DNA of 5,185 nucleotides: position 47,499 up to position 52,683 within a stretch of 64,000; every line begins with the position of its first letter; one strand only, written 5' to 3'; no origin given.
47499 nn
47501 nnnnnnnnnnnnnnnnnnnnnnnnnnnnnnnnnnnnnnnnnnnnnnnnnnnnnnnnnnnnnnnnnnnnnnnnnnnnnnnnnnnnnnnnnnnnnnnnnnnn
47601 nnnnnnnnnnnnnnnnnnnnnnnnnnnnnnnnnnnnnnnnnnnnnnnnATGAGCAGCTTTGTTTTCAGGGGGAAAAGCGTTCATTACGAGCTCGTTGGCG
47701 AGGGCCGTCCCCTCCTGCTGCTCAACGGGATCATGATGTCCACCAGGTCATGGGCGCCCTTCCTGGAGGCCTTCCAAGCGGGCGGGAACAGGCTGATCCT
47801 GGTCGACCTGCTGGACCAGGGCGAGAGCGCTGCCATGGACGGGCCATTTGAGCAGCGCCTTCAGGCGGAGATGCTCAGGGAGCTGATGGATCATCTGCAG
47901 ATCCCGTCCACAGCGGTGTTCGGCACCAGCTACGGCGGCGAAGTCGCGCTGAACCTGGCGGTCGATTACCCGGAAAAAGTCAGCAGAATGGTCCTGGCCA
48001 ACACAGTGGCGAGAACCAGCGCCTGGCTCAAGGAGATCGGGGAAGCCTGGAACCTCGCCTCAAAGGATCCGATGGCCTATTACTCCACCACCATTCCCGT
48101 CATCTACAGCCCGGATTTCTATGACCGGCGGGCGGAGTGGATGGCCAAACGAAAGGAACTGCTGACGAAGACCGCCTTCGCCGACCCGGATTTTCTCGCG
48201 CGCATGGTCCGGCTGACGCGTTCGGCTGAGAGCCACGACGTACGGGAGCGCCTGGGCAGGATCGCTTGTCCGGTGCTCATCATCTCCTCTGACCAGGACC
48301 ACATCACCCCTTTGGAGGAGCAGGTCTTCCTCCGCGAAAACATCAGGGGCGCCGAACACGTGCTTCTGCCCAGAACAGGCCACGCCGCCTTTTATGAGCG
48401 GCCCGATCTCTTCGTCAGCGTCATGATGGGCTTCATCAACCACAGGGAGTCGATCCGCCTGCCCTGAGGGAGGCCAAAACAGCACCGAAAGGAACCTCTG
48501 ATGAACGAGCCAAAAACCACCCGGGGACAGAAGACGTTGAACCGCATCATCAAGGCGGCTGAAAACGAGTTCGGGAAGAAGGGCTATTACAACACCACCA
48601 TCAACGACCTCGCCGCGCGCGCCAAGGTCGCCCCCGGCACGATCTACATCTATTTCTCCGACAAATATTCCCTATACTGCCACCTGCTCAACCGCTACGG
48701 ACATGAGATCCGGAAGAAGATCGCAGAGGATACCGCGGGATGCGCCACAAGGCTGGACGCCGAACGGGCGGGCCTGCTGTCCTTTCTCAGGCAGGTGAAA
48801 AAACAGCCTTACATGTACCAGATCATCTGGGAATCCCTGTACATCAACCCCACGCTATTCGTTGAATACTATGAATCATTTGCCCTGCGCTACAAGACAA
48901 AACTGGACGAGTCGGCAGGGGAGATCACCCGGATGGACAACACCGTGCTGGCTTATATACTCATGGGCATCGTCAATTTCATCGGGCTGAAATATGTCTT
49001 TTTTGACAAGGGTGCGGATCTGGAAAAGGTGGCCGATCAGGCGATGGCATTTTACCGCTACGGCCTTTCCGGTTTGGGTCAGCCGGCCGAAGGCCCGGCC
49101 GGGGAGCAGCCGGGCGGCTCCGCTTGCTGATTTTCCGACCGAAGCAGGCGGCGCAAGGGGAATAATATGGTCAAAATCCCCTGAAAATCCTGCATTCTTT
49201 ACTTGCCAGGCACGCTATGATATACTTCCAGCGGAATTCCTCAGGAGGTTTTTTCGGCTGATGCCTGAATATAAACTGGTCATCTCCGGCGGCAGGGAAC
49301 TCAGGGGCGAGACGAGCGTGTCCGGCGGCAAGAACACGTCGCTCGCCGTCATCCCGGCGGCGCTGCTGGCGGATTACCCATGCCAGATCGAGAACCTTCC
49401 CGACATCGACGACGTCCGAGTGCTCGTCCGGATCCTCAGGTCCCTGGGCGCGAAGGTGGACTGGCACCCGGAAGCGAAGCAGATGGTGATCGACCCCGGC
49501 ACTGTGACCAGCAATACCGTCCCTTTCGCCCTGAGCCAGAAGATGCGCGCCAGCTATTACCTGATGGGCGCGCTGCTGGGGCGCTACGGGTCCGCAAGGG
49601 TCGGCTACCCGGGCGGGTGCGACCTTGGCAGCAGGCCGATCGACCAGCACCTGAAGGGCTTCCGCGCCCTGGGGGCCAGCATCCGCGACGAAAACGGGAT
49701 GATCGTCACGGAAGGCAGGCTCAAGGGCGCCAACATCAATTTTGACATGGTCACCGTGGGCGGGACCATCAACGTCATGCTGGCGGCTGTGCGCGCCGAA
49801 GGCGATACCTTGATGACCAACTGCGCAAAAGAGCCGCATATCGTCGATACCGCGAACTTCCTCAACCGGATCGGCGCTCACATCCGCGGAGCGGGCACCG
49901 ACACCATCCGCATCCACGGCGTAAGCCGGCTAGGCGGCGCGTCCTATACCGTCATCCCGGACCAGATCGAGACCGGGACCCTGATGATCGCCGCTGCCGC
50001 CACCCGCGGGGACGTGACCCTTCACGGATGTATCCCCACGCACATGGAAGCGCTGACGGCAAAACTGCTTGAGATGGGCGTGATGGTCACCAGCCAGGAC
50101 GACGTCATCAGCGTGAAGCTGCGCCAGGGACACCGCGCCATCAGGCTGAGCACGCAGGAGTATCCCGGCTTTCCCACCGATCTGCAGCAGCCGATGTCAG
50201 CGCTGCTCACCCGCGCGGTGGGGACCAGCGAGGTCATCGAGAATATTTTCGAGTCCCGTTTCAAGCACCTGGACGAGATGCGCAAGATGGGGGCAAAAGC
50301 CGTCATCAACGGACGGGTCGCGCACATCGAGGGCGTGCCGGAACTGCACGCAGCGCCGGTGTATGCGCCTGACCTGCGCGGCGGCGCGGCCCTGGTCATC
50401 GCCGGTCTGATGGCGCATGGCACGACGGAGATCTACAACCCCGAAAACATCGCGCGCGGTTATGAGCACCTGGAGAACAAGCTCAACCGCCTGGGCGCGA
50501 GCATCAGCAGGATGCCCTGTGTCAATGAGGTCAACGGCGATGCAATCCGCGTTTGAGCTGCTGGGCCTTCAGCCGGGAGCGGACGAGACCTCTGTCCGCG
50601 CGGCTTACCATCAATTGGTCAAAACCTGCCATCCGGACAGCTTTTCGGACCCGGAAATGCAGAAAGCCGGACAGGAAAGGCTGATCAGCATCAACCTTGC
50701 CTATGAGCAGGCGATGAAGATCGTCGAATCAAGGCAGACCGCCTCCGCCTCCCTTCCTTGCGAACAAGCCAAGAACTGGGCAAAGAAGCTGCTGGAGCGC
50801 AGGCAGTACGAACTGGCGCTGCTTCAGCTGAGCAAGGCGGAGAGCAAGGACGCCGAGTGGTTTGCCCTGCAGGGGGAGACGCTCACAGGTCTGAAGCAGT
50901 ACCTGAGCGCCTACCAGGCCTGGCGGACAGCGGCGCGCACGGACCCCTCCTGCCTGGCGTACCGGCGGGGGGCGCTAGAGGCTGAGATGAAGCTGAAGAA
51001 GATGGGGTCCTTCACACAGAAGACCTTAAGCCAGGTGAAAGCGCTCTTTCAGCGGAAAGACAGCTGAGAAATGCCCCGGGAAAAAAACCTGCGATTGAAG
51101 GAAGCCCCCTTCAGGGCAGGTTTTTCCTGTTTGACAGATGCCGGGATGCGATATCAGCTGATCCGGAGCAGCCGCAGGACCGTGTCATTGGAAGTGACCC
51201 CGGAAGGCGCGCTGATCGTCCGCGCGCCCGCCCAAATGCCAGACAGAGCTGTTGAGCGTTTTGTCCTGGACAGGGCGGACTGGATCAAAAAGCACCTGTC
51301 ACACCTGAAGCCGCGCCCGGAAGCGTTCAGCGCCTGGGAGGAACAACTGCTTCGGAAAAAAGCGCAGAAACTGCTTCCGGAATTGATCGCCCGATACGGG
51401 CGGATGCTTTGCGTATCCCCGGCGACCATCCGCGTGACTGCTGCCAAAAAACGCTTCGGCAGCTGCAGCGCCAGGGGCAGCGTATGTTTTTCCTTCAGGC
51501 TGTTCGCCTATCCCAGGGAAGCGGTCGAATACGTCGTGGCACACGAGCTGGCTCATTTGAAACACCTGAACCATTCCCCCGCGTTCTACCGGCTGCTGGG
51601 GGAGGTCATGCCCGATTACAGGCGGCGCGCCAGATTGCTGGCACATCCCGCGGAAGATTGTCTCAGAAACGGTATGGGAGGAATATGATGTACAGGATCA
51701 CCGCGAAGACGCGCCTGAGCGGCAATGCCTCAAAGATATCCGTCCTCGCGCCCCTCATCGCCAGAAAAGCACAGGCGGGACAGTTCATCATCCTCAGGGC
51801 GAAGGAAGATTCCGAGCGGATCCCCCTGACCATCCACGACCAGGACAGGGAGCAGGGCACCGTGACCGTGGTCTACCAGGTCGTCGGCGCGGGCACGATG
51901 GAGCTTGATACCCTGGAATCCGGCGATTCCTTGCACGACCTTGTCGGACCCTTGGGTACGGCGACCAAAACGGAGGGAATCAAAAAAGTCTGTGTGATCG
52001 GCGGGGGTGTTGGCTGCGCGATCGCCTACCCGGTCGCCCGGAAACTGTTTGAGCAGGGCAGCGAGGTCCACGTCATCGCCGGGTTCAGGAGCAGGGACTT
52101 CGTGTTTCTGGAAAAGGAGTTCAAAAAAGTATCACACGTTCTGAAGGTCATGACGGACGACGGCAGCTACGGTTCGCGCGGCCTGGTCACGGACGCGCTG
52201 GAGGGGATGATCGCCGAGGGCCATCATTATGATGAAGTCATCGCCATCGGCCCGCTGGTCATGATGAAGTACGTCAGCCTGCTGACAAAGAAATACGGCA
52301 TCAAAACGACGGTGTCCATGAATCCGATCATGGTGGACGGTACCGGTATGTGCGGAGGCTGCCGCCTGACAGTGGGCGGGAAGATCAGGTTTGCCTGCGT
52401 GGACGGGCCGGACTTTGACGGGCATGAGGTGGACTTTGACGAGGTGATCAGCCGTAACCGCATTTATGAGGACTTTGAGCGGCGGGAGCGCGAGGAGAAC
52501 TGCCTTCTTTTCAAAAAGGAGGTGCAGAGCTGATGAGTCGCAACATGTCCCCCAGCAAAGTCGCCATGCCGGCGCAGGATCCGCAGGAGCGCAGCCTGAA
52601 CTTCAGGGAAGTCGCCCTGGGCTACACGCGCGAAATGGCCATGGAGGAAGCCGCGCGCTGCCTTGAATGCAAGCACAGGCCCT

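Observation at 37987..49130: Ten-gene co-directional cluster joining a Liv-type ABC importer to thiolase, SDR, atypical KAS III, CoA-transferase and hydrolase, closed by a TetR gene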

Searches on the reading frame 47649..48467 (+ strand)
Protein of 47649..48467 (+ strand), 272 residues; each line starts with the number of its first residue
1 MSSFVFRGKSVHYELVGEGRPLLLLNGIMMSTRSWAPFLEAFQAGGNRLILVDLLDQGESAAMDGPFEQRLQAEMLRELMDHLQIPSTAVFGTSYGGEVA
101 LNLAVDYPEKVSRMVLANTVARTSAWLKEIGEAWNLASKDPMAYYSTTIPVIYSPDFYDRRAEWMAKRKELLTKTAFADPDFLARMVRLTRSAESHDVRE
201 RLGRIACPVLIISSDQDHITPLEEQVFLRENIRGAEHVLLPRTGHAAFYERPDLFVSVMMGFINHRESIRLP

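Call 4: search_protein_families(library=pfam, proteins=[window:47649-48467:+])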
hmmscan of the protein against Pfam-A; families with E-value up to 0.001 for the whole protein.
window:47649-48467:+ (272 aa): 7 families
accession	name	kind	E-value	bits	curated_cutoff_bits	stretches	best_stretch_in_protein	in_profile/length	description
PF00561.26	Abhydrolase_1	-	8.1e-25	88.3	25.8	2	21-140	2-119/245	alpha/beta hydrolase fold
PF12697.13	Abhydrolase_6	-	1.5e-17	65.4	26.3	1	22-257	1-216/217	Alpha/beta hydrolase family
PF12146.15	Hydrolase_4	-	7.3e-10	39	27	1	23-250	8-237/239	Serine aminopeptidase, S33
PF00756.26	Esterase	-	1.3e-05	25.5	22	1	67-135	94-166/251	Putative esterase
PF03096.20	Ndr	-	1.6e-05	24.3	23.3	1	73-215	86-228/283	Ndr family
PF02129.25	Peptidase_S15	-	0.00039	20.6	23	1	89-246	98-261/262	X-Pro dipeptidyl-peptidase (S15 family)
PF08386.16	Abhydrolase_4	-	0.00073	20.1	21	0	203-248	31-76/103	TAP-like protein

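Call 5: search_protein_families(library=ncbifam, proteins=[window:47649-48467:+])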
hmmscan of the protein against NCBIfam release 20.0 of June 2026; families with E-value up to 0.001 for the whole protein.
window:47649-48467:+ (272 aa): 39 families (the best 25 are shown)
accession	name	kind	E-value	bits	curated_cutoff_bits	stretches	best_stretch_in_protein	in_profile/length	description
TIGR02427.1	protocat_pcaD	equivalog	1e-30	106.9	255.85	1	11-263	2-250/251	3-oxoadipate enol-lactonase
NF051488.1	bifunc_PcaDC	exception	6.9e-29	101.1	390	1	11-266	2-253/375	bifunctional 3-oxoadipate enol-lactonase/4-carboxymuconolactone decarboxylase PcaDC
TIGR03611.1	RutD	equivalog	4.7e-21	75.3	238.5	1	16-264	10-256/258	pyrimidine utilization protein D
NF051487.1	bifunc_PcaCD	exception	2.5e-19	69.7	430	1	27-264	180-412/413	bifunctional 4-carboxymuconolactone decarboxylase/3-oxoadipate enol-lactonase PcaCD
TIGR03695.1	menH_SHCHC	equivalog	3.5e-19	69.2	208.55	2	20-119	3-104/252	2-succinyl-6-hydroxy-2,4-cyclohexadiene-1-carboxylate synthase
NF050089.1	i_nPHAscl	equivalog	1.9e-18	66.5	300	1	11-121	9-119/288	intracellular short-chain-length polyhydroxyalkanoate depolymerase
TIGR03343.1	biphenyl_bphD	equivalog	4.7e-18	65.4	462.15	1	10-264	21-281/282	2-hydroxy-6-oxo-6-phenylhexa-2,4-dienoate hydrolase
NF045945.1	ProImpepLactob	equivalog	9.8e-18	64.6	400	2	6-137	10-149/293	proline iminopeptidase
TIGR01250.1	pro_imino_pep_2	subfamily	1.2e-17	64.4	167.65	2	194-264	219-288/288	proline iminopeptidase-family hydrolase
NF045632.1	hydroxlase_HsaD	equivalog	1.8e-15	56.7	400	1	11-117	24-135/290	4,5:9,10-diseco-3-hydroxy-5,9,17-trioxoandrosta-1(10),2-diene-4-oate hydrolase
NF011457.0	PRK14875.1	equivalog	8.7e-15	54.6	307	1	8-116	119-228/372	acetoin dehydrogenase dihydrolipoyllysine-residue acetyltransferase subunit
TIGR01738.1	bioH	equivalog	1.2e-14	54.5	206.95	2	19-125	3-104/245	pimeloyl-ACP methyl ester esterase BioH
TIGR02240.1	PHA_depoly_arom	equivalog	1.2e-13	51.1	250.6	1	20-265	26-265/276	poly(3-hydroxyalkanoate) depolymerase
NF052614.1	AB_fold_OlsI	equivalog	1.3e-13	51.1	385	2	174-267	165-260/272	ornithine lipid biosynthesis O-acyltransferase OlsI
NF006449.0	PRK08775.1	equivalog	1.9e-13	50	296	1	46-124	100-177/344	homoserine O-succinyltransferase MetX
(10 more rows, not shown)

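Call 16: search_solved_structures(query=window:47649-48467:+, max_evalue=1e-8)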
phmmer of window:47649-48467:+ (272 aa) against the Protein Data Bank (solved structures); distinct sequences matched with E-value up to 1e-8: 37.
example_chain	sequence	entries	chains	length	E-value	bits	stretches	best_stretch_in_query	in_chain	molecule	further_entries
4q3l_A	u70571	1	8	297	6.6e-73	248.5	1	2-264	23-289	MGS-M2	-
6eb3_A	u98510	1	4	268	5e-19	71.9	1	7-264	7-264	Est1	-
8v16_C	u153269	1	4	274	5.3e-19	71.9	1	7-264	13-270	Esterase 1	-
5egn_A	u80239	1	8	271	1.9e-15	60.2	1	8-263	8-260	Esterase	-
4uhh_A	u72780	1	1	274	5.1e-15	58.8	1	12-257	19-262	ESTERASE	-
4uhc_A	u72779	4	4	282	5.3e-15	58.7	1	12-257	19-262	ESTERASE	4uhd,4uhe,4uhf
2og1_A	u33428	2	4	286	9.1e-15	58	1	8-265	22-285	2-hydroxy-6-oxo-6-phenylhexa-2,4-dienoate hydrolase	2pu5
2xua_A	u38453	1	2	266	1.3e-14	57.4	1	6-265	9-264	3-OXOADIPATE ENOL-LACTONASE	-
3om8_A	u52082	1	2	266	1.4e-14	57.4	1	8-263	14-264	Probable hydrolase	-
2rht_A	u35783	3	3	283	2.3e-14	56.6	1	8-265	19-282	2-hydroxy-6-oxo-6-phenylhexa-2,4-dienoate hydrolase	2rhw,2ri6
2puh_A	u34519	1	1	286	2.4e-14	56.6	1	8-265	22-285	2-hydroxy-6-oxo-6-phenylhexa-2,4-dienoate hydrolase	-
3v1k_A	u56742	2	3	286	1.2e-13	54.3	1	8-265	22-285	2-hydroxy-6-oxo-6-phenylhexa-2,4-dienoate hydrolase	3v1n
5h3h_A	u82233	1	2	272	1.9e-13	53.6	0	7-122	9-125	Abhydrolase domain-containing protein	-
3v1l_A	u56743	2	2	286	3.1e-13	52.9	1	8-265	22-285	2-hydroxy-6-oxo-6-phenylhexa-2,4-dienoate hydrolase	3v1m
2pu7_A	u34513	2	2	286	5.9e-13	52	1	8-265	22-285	2-hydroxy-6-oxo-6-phenylhexa-2,4-dienoate hydrolase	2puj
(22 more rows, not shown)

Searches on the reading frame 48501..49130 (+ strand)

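Call 4: search_protein_families(library=pfam, proteins=[window:48501-49130:+])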
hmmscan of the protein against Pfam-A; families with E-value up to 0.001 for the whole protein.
window:48501-49130:+ (209 aa): 1 family
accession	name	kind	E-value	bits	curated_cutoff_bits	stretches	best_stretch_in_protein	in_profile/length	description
PF00440.29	TetR_N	-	5.3e-15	55.4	24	1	16-59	1-44/47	Bacterial regulatory proteins, tetR family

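Call 5: search_protein_families(library=ncbifam, proteins=[window:48501-49130:+])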
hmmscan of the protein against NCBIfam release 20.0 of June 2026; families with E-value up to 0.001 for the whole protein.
window:48501-49130:+ (209 aa): 15 families
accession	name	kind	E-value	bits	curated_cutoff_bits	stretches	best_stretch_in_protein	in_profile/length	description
NF041196.1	ScbR_bind_reg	equivalog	1.6e-10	41.5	150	1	8-103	3-98/191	ScbR family autoregulator-binding transcription factor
NF053878.1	FATransRegFadRBac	equivalog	4.6e-10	39.6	200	1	13-81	5-73/190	fatty acid metabolism transcriptional regulator FadR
NF007430.0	PRK09975.1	equivalog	2.7e-09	36.5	274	1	8-104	8-105/220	acrEF/envCD operon transcriptional regulator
NF053731.1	TransRegFasRMycb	equivalog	8.1e-09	35.6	330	1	14-116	14-116/199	HTH-type transcriptional activator FasR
NF051852.1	efflux_TF_MtrR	exception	1.3e-08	34.9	280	1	8-107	7-107/205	multidrug efflux system transcriptional repressor MtrR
NF007949.0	PRK10668.1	equivalog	2.6e-07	30.3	271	1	8-71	8-71/216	multidrug efflux transporter transcriptional repressor AcrR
NF037937.1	septum_RefZ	equivalog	2.7e-07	30.7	180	1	14-135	2-125/195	forespore capture DNA-binding protein RefZ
TIGR03384.1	betaine_BetI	equivalog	3e-07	30.3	201.3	1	14-78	11-79/189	choline-binding transcriptional repressor BetI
NF001978.0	PRK00767.1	equivalog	8e-07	29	118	1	15-86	13-88/197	transcriptional regulator BetI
NF053516.1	TranRepPrsAVib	equivalog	4.4e-06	26.7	300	1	10-81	5-76/208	TetR family transcriptional repressor PsrA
NF033703.1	transcr_KstR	equivalog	1.5e-05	24.7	280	1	14-104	10-100/185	cholesterol catabolism transcriptional regulator KstR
NF008587.1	PRK11552.1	equivalog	3.2e-05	23.7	365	1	6-76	2-71/213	transcriptional regulator CecR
NF051457.1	acryl_TF_AcuR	equivalog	0.00015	21.1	247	1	9-75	15-81/204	acrylate utilization transcriptional regulator AcuR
TIGR03968.1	mycofact_TetR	equivalog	0.00028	20.5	224.9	1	10-79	8-77/190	mycofactocin system transcriptional regulator MftR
NF050111.1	TransRegSACE7040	equivalog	0.00036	20.5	250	1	14-73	4-63/186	SACE_7040 family transcriptional regulator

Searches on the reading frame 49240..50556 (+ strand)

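Call 20: search_protein_families(library=pfam, proteins=[window:49240-50556:+], max_evalue=0.00001)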
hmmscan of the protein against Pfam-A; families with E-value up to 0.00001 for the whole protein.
window:49240-50556:+ (438 aa): 1 family
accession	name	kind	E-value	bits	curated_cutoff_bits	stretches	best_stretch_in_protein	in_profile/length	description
PF00275.25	EPSP_synthase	-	6.9e-94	315.3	22.8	1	17-415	3-417/417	EPSP synthase (3-phosphoshikimate 1-carboxyvinyltransferase)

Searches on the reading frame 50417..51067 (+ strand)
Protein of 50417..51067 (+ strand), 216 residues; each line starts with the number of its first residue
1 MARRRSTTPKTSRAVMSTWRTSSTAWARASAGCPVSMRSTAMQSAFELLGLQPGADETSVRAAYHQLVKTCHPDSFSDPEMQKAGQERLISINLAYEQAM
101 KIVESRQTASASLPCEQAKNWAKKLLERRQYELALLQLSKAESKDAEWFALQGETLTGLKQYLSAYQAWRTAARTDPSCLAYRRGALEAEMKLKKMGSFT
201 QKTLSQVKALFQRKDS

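Call 20: search_protein_families(library=pfam, proteins=[window:50417-51067:+], max_evalue=0.00001)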
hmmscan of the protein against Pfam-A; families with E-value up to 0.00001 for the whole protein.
window:50417-51067:+ (216 aa): 1 family
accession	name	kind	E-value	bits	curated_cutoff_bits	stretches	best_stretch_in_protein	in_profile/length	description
PF00226.36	DnaJ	-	9e-08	32.5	27.8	1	45-97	2-51/63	DnaJ domain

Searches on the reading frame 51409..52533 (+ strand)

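Call 85: search_protein_families(library=pfam, proteins=[window:51409-52533:+], max_evalue=1e-8)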
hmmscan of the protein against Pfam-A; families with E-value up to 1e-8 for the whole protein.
window:51409-52533:+ (374 aa): 1 family
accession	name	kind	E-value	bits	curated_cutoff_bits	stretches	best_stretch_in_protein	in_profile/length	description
PF10418.14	DHODB_Fe-S_bind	-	1.6e-12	47.4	23.9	1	305-342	1-41/41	Iron-sulfur cluster binding domain of dihydroorotate dehydrogenase B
